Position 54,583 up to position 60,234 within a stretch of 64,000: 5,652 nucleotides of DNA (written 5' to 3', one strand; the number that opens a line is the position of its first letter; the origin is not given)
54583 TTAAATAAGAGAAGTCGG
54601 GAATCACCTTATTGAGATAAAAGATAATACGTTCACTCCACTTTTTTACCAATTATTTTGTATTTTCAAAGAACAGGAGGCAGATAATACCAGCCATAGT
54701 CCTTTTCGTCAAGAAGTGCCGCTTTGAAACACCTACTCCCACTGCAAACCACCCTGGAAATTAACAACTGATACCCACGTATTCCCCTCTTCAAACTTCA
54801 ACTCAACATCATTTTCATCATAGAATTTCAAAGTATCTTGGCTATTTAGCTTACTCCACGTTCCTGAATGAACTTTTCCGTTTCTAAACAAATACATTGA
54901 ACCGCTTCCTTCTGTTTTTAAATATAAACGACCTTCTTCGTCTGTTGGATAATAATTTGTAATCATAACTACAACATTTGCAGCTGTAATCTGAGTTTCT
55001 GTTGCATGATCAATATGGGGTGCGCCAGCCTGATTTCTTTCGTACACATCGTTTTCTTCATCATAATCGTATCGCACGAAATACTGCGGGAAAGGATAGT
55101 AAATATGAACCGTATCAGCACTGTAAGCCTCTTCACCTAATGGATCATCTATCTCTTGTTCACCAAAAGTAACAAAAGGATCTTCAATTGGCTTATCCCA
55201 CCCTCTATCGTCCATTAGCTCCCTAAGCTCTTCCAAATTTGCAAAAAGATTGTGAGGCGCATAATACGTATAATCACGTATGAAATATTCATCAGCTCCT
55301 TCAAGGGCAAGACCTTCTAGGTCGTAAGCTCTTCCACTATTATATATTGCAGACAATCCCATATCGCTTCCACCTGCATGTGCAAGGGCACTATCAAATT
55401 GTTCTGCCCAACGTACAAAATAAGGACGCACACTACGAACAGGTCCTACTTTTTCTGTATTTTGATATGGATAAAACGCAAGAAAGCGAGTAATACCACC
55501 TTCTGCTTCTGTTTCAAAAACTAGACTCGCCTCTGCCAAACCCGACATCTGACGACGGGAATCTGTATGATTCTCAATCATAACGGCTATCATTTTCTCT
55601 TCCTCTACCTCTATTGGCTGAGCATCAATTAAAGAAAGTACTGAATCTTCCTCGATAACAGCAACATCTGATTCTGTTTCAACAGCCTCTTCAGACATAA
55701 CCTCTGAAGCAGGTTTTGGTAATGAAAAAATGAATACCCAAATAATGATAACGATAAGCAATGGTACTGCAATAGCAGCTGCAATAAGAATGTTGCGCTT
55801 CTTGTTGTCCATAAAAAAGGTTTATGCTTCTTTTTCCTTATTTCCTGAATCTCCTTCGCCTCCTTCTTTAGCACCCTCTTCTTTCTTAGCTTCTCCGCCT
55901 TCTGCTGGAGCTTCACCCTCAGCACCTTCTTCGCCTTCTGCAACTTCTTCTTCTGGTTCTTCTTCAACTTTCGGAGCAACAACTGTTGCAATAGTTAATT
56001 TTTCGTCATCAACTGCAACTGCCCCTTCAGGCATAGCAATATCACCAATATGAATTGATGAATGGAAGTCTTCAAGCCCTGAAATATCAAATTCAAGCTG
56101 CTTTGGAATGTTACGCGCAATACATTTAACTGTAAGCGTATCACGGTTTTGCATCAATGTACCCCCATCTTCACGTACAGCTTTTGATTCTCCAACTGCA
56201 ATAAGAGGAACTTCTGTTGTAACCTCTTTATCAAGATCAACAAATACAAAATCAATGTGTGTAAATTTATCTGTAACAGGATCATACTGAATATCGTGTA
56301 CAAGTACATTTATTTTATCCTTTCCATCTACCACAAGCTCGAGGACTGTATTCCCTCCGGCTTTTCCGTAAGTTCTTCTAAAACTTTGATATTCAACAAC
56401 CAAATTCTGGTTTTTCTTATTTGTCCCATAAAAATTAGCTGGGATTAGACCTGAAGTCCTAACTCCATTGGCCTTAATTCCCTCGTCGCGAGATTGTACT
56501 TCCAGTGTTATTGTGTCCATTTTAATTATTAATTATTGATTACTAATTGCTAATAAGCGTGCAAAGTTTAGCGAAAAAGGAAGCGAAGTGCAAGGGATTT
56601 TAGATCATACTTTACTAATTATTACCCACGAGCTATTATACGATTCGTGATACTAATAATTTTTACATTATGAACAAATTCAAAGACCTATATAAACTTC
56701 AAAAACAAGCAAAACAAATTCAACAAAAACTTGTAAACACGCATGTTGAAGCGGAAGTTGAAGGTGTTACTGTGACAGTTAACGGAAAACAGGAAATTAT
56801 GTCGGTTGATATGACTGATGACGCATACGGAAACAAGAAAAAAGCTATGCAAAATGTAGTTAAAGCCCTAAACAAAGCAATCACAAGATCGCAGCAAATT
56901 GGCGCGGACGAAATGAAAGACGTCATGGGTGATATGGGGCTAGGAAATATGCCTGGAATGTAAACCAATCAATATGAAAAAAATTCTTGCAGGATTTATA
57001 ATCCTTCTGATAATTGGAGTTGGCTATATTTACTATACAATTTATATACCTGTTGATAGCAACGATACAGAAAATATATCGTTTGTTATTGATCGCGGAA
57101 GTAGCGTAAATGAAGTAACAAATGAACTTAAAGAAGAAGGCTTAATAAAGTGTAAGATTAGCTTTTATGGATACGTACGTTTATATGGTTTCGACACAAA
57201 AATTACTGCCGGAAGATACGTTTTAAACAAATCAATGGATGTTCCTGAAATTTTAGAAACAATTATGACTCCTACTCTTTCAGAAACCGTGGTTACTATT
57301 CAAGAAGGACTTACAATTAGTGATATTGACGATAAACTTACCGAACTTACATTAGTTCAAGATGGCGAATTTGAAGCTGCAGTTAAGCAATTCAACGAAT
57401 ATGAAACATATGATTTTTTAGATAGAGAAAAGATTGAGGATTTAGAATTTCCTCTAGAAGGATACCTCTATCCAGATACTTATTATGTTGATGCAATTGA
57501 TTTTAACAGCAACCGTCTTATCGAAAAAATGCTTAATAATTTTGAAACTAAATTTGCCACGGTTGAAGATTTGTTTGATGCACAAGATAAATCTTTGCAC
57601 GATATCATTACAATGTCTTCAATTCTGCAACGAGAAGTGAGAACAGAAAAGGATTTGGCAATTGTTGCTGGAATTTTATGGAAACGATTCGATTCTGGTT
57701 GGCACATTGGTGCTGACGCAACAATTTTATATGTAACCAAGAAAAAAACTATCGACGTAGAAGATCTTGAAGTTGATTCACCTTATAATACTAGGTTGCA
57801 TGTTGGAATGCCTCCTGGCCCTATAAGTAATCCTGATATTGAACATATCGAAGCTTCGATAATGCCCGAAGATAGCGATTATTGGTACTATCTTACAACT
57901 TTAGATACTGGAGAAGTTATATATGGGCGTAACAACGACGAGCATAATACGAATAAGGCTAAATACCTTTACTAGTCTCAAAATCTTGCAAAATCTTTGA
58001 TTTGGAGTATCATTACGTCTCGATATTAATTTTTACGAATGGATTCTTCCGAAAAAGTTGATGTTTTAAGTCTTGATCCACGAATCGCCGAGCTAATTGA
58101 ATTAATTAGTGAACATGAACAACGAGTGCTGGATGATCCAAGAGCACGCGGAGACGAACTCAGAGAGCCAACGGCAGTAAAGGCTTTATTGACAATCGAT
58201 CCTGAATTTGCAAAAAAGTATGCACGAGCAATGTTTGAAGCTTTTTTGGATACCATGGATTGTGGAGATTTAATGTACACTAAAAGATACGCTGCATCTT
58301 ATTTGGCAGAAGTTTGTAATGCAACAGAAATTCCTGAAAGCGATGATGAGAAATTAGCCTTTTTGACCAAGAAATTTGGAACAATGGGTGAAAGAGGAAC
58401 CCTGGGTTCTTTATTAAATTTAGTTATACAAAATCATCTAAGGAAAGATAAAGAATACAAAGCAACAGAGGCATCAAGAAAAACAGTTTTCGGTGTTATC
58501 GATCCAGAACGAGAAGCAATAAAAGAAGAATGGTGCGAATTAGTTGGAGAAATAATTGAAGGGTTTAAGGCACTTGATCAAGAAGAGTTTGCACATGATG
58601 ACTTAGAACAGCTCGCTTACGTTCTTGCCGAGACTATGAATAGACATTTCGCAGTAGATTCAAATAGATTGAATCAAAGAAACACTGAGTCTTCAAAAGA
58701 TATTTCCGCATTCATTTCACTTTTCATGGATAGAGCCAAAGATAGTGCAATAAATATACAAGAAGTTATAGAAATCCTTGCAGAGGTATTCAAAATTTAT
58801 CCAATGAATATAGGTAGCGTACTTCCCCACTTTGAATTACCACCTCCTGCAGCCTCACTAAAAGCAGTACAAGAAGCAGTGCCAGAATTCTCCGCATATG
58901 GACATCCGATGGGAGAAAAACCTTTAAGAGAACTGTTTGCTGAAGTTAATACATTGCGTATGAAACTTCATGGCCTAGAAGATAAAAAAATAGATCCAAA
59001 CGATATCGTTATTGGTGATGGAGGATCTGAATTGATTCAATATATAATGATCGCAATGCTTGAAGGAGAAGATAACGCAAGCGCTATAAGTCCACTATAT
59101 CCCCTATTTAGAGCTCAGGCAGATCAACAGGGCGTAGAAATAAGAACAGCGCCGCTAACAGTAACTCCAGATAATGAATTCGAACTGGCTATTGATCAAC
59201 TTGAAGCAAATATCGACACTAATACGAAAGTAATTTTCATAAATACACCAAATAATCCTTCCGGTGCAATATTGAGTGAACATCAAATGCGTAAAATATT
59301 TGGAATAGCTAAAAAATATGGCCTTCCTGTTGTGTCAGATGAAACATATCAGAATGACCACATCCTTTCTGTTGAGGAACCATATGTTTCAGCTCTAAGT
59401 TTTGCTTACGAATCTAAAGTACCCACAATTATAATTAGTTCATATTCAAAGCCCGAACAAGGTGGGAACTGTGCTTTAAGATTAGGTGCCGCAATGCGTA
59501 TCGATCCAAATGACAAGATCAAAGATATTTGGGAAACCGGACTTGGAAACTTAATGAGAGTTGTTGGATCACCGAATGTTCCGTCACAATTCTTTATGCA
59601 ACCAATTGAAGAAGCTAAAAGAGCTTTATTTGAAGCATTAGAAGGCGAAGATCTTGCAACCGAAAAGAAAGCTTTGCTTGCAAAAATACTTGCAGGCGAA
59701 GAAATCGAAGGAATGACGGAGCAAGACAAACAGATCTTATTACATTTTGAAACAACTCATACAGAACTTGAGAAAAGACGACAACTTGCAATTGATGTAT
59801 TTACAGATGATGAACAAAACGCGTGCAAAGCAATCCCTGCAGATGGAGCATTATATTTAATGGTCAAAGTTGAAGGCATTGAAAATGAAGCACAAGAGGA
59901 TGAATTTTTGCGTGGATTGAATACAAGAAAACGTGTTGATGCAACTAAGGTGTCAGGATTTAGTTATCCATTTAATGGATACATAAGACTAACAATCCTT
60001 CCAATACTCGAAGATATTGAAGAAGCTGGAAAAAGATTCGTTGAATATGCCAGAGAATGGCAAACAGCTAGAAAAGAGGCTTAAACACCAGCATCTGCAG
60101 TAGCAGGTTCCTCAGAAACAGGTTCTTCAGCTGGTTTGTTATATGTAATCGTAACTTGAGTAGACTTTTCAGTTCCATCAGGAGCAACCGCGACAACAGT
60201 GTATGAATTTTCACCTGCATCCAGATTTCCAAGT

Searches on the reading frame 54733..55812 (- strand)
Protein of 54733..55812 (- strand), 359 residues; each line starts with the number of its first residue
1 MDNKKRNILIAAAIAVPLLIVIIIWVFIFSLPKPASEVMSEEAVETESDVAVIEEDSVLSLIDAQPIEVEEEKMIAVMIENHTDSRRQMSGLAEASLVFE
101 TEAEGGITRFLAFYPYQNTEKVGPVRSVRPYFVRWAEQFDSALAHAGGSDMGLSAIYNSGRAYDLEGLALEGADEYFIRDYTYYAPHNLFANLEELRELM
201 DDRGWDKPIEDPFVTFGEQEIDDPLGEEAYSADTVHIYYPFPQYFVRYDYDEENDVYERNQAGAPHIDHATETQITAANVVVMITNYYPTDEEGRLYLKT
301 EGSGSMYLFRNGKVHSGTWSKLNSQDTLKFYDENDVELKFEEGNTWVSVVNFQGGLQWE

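Call 52: search_protein_families(library=pfam, proteins=[window:54733-55812:-], max_evalue=0.001)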
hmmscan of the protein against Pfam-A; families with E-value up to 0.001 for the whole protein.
window:54733-55812:- (359 aa): 2 families
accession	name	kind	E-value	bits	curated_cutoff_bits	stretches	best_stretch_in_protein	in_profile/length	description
PF11258.13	DUF3048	-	4.8e-37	127.8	25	1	69-205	11-147/148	Protein of unknown function (DUF3048) N-terminal domain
PF17479.7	DUF3048_C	-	3.4e-28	98.7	25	1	243-347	9-114/114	Protein of unknown function (DUF3048) C-terminal domain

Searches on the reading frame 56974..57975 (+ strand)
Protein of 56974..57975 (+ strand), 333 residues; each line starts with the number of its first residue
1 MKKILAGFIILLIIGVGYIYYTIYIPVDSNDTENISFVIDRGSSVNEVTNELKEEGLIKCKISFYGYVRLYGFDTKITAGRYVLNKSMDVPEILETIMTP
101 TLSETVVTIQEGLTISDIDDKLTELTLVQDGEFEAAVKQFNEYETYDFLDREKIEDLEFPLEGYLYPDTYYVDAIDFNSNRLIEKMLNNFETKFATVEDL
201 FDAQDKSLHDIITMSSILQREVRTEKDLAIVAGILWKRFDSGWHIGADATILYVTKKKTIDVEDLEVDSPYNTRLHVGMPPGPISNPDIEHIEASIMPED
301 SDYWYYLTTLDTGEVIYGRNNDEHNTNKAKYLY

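Call 52: search_protein_families(library=pfam, proteins=[window:56974-57975:+], max_evalue=0.001)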
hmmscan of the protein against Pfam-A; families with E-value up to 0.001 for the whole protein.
window:56974-57975:+ (333 aa): 1 family
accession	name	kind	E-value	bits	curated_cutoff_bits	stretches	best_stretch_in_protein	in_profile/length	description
PF02618.21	YceG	-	7.6e-64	216.3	32.4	1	37-330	1-275/275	YceG-like family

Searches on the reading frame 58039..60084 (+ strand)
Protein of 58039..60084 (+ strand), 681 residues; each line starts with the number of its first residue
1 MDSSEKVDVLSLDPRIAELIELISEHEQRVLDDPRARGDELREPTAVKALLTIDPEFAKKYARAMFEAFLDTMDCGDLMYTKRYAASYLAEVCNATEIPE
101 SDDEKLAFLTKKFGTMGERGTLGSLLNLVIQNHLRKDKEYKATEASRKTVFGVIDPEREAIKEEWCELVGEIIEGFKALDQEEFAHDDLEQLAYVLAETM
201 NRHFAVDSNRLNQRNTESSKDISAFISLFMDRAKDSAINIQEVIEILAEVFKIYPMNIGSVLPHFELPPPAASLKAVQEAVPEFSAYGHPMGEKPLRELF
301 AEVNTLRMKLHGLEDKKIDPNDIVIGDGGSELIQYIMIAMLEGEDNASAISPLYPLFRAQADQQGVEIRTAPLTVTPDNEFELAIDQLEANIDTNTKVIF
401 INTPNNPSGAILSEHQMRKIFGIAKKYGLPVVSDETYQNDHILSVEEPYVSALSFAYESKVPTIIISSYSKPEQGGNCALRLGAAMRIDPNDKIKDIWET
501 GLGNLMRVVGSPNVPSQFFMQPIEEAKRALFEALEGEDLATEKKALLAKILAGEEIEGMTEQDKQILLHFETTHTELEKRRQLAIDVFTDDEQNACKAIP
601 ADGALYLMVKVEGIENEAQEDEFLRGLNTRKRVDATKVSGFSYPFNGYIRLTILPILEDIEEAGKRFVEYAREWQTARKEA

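Call 52: search_protein_families(library=pfam, proteins=[window:58039-60084:+], max_evalue=0.001)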
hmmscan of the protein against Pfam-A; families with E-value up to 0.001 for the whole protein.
window:58039-60084:+ (681 aa): 3 families
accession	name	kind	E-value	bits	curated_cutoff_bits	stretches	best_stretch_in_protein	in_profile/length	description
PF00155.27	Aminotran_1_2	-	3.9e-27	95.8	19.7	1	269-472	19-220/361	Aminotransferase class I and II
PF01053.26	Cys_Met_Meta_PP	-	4.4e-05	22.6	27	1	384-438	126-177/381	Cys/Met metabolism PLP-dependent enzyme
PF01212.27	Beta_elim_lyase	-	0.00015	21.6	27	1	372-434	98-168/288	Beta-eliminating lyase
